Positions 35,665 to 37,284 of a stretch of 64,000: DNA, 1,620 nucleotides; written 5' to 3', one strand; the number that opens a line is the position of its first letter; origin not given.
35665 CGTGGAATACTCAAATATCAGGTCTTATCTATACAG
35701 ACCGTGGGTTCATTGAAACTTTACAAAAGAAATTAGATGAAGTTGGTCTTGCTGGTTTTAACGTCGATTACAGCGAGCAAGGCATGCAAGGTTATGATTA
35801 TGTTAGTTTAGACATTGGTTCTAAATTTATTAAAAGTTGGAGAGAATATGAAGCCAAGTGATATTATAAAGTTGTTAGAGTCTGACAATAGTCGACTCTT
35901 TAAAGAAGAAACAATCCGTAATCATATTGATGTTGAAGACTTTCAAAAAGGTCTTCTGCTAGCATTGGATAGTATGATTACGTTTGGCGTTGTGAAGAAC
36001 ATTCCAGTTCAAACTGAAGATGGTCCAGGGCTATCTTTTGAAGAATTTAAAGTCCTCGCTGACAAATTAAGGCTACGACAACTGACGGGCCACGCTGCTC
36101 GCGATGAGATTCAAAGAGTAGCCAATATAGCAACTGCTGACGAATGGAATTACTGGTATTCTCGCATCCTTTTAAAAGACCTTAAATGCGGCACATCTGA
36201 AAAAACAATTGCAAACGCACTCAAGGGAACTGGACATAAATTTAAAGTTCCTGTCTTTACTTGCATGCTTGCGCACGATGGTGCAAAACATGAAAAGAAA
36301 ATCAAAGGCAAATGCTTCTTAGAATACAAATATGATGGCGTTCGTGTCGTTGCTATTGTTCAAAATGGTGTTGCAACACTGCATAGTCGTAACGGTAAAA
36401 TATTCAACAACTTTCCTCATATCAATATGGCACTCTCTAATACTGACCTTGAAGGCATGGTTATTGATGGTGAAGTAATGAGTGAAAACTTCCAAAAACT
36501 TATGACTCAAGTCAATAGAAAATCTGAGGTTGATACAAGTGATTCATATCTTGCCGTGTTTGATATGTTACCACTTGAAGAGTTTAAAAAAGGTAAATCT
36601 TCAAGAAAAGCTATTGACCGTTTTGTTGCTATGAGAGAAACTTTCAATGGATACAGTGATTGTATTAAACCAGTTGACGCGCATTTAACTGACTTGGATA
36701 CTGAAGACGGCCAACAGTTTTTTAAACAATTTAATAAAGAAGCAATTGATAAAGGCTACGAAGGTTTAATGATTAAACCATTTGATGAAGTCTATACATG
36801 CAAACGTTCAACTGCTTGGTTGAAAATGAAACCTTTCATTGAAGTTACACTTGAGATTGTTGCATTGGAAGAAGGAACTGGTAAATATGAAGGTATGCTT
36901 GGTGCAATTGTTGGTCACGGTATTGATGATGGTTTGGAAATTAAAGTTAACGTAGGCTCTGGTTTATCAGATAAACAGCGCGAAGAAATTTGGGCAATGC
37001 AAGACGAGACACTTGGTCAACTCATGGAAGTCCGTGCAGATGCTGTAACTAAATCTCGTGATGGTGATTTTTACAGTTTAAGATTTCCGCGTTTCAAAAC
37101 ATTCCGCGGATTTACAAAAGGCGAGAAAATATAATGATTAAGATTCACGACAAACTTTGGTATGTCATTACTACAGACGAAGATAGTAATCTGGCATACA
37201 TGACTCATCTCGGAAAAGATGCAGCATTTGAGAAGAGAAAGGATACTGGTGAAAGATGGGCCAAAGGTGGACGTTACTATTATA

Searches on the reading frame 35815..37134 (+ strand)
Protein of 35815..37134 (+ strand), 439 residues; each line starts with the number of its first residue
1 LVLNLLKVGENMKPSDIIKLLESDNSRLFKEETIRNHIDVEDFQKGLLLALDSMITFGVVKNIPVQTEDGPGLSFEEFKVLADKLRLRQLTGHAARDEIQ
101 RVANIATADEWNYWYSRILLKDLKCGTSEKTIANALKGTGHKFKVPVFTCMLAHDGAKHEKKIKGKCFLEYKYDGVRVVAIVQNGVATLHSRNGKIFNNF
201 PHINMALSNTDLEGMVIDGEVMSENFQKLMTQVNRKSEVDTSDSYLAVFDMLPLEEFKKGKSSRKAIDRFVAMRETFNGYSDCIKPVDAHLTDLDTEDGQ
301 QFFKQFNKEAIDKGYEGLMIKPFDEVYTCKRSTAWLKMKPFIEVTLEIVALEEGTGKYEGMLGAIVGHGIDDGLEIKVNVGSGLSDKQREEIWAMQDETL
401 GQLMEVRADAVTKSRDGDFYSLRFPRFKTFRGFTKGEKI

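Call 18: search_protein_families(library=phrogs, proteins=[window:35815-37134:+], max_evalue=0.00001)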
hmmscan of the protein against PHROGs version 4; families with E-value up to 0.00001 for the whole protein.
window:35815-37134:+ (439 aa): 1 family
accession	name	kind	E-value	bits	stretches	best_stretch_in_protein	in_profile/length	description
phrog_114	-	DNA, RNA and nucleotide metabolism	4.3e-90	304.1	1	15-432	92-499/634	ATP-dependent DNA ligase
